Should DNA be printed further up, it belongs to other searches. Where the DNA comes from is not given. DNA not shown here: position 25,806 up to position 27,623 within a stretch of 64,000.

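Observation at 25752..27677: Self-contained GC-rich module (small TM ORF, 505-aa GP88-like ORF, 43-aa ORF, own terminator) inside an otherwise ~50% G+C phage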

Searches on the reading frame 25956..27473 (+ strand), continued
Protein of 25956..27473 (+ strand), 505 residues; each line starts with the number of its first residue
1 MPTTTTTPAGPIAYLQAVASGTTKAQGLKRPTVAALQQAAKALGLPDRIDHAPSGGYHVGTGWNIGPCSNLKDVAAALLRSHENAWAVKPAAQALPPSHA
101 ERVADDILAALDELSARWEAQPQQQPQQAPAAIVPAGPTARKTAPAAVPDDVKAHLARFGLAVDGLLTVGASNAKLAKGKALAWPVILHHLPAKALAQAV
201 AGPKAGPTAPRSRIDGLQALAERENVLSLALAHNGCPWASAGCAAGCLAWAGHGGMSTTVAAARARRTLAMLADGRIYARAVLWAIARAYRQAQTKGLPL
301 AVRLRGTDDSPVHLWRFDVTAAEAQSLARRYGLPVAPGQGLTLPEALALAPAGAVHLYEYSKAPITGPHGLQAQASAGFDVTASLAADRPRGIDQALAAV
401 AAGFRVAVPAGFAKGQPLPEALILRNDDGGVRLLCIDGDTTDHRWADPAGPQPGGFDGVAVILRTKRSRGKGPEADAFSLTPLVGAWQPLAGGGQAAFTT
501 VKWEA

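Call 88: fold_search(model_id=the predicted structure, library=pdb)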
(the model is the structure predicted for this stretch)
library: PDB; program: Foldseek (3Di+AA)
matches with E <= 10: 157; with E <= 0.001: 0
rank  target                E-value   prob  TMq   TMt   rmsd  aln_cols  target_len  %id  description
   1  7bob_C                1.9e-01  0.04  0.08  0.08  17.9       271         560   14  Exo-beta-1,4-mannosidase Op5Man5 from Opitutaceae bacterium strain TAV5 (released 2021-07-14)
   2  1pyf                  9.8e-01  0.08  0.12  0.18   8.7       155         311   14  Structure of NADPH-dependent family 11 aldo-keto reductase AKR11A(apo) (released 2004-03-23)
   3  2ou4_A                1.2e+00  0.07  0.13  0.19  12.7       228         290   13  Crystal structure of D-tagatose 3-epimerase from Pseudomonas cichorii (released 2007-12-25)
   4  6ueh                  1.2e+00  0.04  0.09  0.09  15.7       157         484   10  Crystal structure of a ruminal GH26 endo-beta-1,4-mannanase (released 2020-03-11)
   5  6d2w_A                1.5e+00  0.08  0.18  0.14  12.2       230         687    7  Crystal structure of Prevotella bryantii endo-beta-mannanase/endo-beta-glucanase PbGH26A-GH5A (released 2019-10-16)
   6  8xiv                  1.5e+00  0.02  0.11  0.16  15.9       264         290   10  Production of D-psicose (released 2024-12-25)
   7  8xix                  1.8e+00  0.04  0.13  0.20  11.9       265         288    9  KeDt3e within Co (released 2024-12-25)
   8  5ume_B                2.0e+00  0.05  0.14  0.22   8.4       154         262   17  Crystal Structure of 5,10-Methylenetetrahydrofolate Reductase MetF from Haemophilus influenzae (released 2017-02-22)
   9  5o6r                  2.1e+00  0.03  0.10  0.18  10.6       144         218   13  Structure of beta-phosphoglucomutase D10N mutant in complex with glucose-1-phosphate and aluminium tetrafluoride (released 2018-06-20)
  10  3obe_B                2.3e+00  0.06  0.11  0.17  12.2       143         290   11  Crystal structure of a sugar phosphate isomerase/epimerase (BDI_3400) from Parabacteroides distasonis ATCC 8503 at 1.7 (released 2010-09-01)
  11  4gxw_B                2.3e+00  0.03  0.15  0.20  15.3       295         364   12  Crystal structure of a cog1816 amidohydrolase (target EFI-505188) from Burkhoderia ambifaria, with bound Zn (released 2012-09-12)
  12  4psi_A                2.3e+00  0.02  0.06  0.17  11.2        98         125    9  PIH1D1/phospho-Tel2 complex (released 2014-04-23)
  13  6hpf_A                2.4e+00  0.08  0.16  0.24  10.4       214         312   10  Structure of Inactive E165Q mutant of fungal non-CBM carrying GH26 endo-b-mannanase from Yunnania penicillata in compl (released 2019-03-06)
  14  3sy8_C                2.4e+00  0.06  0.17  0.22   8.7       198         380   13  Crystal structure of the response regulator RocR (released 2012-07-18)
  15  4psi_B                2.5e+00  0.03  0.06  0.18  12.1        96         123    9  PIH1D1/phospho-Tel2 complex (released 2014-04-23)
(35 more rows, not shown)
